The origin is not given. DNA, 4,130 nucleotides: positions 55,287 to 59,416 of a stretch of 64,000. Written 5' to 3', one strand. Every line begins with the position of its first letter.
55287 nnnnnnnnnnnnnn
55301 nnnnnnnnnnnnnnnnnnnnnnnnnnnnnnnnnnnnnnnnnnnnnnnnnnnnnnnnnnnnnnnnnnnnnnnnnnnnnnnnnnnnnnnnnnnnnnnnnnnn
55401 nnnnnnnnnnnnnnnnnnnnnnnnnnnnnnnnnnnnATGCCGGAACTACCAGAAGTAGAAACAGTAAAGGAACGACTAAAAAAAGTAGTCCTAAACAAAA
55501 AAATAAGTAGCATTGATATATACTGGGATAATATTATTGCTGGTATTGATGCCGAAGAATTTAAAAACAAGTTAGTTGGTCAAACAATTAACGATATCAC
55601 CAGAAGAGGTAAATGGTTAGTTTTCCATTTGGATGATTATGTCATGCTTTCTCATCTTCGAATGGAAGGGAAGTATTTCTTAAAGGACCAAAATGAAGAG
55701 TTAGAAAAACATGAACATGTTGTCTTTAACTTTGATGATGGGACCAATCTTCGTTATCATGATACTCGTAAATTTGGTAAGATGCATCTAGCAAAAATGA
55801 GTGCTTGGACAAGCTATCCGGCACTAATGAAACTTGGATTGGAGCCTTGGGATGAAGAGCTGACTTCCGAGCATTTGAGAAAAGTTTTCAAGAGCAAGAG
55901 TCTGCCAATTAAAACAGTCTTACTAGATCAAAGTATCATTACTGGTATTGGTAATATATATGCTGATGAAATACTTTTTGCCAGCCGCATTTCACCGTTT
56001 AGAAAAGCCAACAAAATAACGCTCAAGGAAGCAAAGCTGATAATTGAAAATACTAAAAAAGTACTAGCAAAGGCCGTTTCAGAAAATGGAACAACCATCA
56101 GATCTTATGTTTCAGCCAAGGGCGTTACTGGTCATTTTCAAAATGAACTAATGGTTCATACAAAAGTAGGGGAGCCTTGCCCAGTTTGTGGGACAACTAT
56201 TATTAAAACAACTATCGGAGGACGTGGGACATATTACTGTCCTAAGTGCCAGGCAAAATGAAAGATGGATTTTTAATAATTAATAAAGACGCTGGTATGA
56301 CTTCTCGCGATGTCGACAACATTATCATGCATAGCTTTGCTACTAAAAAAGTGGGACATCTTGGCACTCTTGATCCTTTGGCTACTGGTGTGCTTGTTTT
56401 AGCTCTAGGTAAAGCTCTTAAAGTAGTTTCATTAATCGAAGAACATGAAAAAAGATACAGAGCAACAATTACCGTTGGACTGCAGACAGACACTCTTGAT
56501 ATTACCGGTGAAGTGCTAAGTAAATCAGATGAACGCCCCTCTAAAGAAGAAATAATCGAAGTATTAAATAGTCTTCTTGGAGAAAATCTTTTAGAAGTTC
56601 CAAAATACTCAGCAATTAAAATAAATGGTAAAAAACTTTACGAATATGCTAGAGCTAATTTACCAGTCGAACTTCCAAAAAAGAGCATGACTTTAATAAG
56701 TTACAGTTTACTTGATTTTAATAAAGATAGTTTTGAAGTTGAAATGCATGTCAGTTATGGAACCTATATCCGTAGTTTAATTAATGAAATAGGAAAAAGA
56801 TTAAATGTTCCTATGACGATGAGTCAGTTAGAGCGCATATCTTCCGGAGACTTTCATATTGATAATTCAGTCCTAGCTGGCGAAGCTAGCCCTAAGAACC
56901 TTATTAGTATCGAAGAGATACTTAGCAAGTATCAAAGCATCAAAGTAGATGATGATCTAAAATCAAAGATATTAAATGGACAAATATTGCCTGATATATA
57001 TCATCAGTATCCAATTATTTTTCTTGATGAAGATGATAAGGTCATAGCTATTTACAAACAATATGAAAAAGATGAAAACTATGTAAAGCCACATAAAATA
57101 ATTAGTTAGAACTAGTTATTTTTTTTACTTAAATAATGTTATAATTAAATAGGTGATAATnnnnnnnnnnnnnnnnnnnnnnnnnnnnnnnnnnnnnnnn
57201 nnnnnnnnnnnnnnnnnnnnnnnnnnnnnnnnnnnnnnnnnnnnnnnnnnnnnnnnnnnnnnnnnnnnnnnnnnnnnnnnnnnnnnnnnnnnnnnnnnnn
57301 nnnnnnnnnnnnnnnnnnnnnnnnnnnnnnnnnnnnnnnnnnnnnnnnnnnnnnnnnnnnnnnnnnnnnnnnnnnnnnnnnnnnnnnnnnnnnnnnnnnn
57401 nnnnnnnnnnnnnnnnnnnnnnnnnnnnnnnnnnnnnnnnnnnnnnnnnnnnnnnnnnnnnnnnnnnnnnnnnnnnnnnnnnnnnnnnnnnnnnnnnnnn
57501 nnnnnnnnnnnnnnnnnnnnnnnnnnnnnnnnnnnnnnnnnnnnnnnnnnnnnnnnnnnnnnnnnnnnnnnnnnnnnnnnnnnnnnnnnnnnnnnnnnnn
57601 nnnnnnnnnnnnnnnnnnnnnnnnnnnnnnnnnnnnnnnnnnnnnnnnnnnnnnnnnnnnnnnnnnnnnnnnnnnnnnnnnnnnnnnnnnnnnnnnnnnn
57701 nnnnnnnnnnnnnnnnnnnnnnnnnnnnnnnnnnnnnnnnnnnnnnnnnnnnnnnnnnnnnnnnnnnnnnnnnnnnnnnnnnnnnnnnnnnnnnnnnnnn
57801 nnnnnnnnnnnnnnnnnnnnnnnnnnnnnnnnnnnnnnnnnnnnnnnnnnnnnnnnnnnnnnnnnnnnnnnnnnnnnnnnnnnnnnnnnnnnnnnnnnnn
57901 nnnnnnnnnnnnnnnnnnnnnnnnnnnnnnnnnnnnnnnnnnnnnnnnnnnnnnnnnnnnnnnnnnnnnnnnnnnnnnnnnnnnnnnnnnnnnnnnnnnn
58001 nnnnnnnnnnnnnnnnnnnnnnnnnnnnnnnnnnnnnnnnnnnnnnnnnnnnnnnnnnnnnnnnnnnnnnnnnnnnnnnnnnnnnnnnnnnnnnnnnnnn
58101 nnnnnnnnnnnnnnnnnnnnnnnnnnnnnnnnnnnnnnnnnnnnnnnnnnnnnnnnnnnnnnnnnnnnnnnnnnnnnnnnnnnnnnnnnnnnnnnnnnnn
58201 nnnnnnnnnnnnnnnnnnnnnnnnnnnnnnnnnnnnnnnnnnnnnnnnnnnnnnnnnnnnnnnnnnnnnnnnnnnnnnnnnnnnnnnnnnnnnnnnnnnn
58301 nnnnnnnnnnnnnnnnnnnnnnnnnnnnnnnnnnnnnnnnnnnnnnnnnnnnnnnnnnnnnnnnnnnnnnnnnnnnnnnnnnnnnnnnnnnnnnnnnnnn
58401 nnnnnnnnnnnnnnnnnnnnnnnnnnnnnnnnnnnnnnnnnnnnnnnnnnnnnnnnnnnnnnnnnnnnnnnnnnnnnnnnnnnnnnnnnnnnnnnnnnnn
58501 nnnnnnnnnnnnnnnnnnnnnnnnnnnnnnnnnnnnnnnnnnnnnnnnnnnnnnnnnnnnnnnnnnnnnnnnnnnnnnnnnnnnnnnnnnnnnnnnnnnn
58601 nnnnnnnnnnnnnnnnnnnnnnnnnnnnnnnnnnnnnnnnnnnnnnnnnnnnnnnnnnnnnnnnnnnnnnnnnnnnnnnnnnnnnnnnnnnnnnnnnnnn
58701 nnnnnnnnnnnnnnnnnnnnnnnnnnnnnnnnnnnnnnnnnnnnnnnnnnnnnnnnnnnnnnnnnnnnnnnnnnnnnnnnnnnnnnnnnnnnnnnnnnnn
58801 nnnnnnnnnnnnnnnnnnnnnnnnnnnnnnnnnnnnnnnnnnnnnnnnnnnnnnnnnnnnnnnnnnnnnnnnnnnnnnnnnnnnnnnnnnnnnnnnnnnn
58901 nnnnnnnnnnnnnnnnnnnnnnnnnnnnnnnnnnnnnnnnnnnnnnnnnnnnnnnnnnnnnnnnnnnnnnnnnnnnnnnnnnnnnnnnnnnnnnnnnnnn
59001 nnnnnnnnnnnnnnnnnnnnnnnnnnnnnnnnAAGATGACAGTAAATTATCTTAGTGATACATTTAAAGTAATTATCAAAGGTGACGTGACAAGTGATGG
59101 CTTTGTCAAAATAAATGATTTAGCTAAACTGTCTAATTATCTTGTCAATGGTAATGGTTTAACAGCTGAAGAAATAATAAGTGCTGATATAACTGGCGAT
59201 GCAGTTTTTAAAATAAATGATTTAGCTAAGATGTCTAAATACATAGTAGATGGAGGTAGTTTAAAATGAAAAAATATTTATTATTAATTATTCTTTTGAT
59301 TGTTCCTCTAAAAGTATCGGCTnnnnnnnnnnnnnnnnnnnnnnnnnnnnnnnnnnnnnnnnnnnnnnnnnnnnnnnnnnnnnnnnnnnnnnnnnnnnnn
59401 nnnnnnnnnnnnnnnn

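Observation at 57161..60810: Translationally coupled dockerin-protease / cohesin-like anchor pair: a putative surface protease-docking system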

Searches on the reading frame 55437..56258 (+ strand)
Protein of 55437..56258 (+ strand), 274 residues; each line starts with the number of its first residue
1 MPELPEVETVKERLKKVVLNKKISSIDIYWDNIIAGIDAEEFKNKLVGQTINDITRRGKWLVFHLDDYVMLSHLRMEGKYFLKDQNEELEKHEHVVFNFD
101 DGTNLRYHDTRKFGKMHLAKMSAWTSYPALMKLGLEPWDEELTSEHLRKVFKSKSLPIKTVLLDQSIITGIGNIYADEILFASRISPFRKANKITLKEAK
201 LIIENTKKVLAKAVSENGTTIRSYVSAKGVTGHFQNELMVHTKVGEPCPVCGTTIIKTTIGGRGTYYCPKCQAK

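Call 82: search_protein_families(library=pfam, proteins=[window:55437-56258:+], max_evalue=0.00001)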
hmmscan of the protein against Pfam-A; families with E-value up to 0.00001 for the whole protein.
window:55437-56258:+ (274 aa): 3 families
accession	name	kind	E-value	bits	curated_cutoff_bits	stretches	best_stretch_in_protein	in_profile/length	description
PF01149.29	Fapy_DNA_glyco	-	1.8e-37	129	25.5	1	1-116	1-117/117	Formamidopyrimidine-DNA glycosylase N-terminal domain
PF06831.19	H2TH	-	4.2e-28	97.6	34.7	1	133-223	1-91/93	Formamidopyrimidine-DNA glycosylase H2TH domain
PF06827.20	zf-FPG_IleRS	-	1.9e-11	44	21.3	1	245-272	1-28/30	Zinc finger found in FPG and IleRS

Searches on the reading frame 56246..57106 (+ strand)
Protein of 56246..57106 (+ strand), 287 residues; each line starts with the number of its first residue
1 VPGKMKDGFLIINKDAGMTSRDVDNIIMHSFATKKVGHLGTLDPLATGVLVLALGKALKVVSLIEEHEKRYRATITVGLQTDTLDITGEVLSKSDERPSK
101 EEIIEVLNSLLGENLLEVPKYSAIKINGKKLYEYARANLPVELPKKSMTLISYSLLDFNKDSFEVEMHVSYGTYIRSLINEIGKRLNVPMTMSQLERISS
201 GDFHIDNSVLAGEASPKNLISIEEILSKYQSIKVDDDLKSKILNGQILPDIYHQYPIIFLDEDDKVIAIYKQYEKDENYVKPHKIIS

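Call 82: search_protein_families(library=pfam, proteins=[window:56246-57106:+], max_evalue=0.00001)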
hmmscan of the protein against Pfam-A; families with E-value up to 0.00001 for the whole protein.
window:56246-57106:+ (287 aa): 1 family
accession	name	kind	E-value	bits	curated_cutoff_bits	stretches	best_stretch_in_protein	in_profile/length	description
PF01509.24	TruB_N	-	3.8e-46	157.6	27.3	1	31-175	4-149/149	TruB family pseudouridylate synthase (N terminal domain)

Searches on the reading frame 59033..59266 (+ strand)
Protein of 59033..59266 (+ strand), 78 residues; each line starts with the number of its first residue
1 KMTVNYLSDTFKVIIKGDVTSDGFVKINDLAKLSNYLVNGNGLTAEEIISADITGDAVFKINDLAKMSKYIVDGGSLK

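Call 69: predict_structure(alignment_id=A5)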
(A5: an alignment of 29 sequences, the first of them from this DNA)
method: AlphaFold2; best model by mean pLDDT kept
length: 78 residues; sequences in the alignment: 29
mean_pLDDT: 89.8   pTM: 0.76
mean pLDDT of the five models: 89.8, 89.5, 88.3, 87.4, 84.2
residues with pLDDT >= 90: 54; 70-90: 22; 50-70: 2; < 50: 0
segments of 3 or more residues with pLDDT < 50: none
pLDDT, mean of each block of 10 residues (from residue 1): 76 89 93 94 92 92 94 87
secondary structure, 60 per line:
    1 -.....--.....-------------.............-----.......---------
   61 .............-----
elements in order: E2-6 E9-13 H27-39 H45-51 H61-73

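Call 72: fold_search(model_id=the predicted structure, library=pdb)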
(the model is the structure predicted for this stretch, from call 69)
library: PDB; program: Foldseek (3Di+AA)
matches with E <= 10: 63; with E <= 0.001: 2
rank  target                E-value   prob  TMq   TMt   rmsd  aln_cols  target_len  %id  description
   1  8x39_A                1.2e-04  1.00  0.76  0.44   1.4        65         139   25  Crystal structure of cellulosomal double-dockerin module of Clo1313_0689 from Clostridium thermocellum (released 2024-04-03)
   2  8x39_B                8.4e-04  1.00  0.76  0.44   1.4        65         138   25  Crystal structure of cellulosomal double-dockerin module of Clo1313_0689 from Clostridium thermocellum (released 2024-04-03)
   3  2vn6_B                1.8e-03  1.00  0.68  0.81   2.3        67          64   28  The Clostridium cellulolyticum dockerin displays a dual binding mode for its cohesin partner (released 2008-05-13)
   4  4uyp_B                2.1e-03  1.00  0.71  0.76   1.8        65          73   25  High resolution structure of the third cohesin ScaC in complex with the ScaB dockerin with a mutation in the N-termina (released 2015-04-15)
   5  5lxv_B                2.7e-03  1.00  0.61  0.73   1.8        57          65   32  Crystal structure of Ruminococcus flavefaciens scaffoldin C cohesin in complex with a dockerin from an uncharacterized (released 2016-10-19)
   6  8x3a_MODEL_1_A        4.0e-03  1.00  0.74  0.40   1.5        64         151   25  Solution NMR structure of cellulosomal double-dockerin module of Clo1313_0689 from Clostridium thermocellum (released 2024-04-03)
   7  5m2o_B                4.0e-03  1.00  0.71  0.75   2.0        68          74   25  R. flavefaciens' third ScaB cohesin in complex with a group 1 dockerin (released 2017-07-05)
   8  4dh2_D                5.2e-03  1.00  0.70  0.78   1.8        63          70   24  Crystal structure of Coh-OlpC(Cthe_0452)-Doc435(Cthe_0435) complex: A novel type I Cohesin-Dockerin complex from Clost (released 2012-11-28)
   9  4uyq_B                5.6e-03  1.00  0.71  0.75   1.9        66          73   24  High resolution structure of the third cohesin ScaC in complex with the ScaB dockerin with a mutation in the C-termina (released 2015-04-15)
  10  5nrk_B                7.7e-03  1.00  0.70  0.79   1.8        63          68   30  Crystal structure of the sixth cohesin from Acetivibrio cellulolyticus' scaffoldin B in complex with Cel5 dockerin S15 (released 2018-01-31)
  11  2vn5_B                7.7e-03  1.00  0.64  0.88   2.7        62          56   29  The Clostridium cellulolyticum dockerin displays a dual binding mode for its cohesin partner (released 2008-05-20)
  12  5nrm_B                8.3e-03  1.00  0.68  0.80   1.8        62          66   31  Crystal structure of the sixth cohesin from Acetivibrio cellulolyticus' scaffoldin B in complex with Cel5 dockerin S51 (released 2018-01-31)
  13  5nrk_D                9.4e-03  1.00  0.69  0.80   1.8        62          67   31  Crystal structure of the sixth cohesin from Acetivibrio cellulolyticus' scaffoldin B in complex with Cel5 dockerin S15 (released 2018-01-31)
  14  4dh2_B                1.1e-02  1.00  0.70  0.75   1.8        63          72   24  Crystal structure of Coh-OlpC(Cthe_0452)-Doc435(Cthe_0435) complex: A novel type I Cohesin-Dockerin complex from Clost (released 2012-11-28)
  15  2vn5_D                1.5e-02  1.00  0.63  0.87   2.6        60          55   30  The Clostridium cellulolyticum dockerin displays a dual binding mode for its cohesin partner (released 2008-05-20)
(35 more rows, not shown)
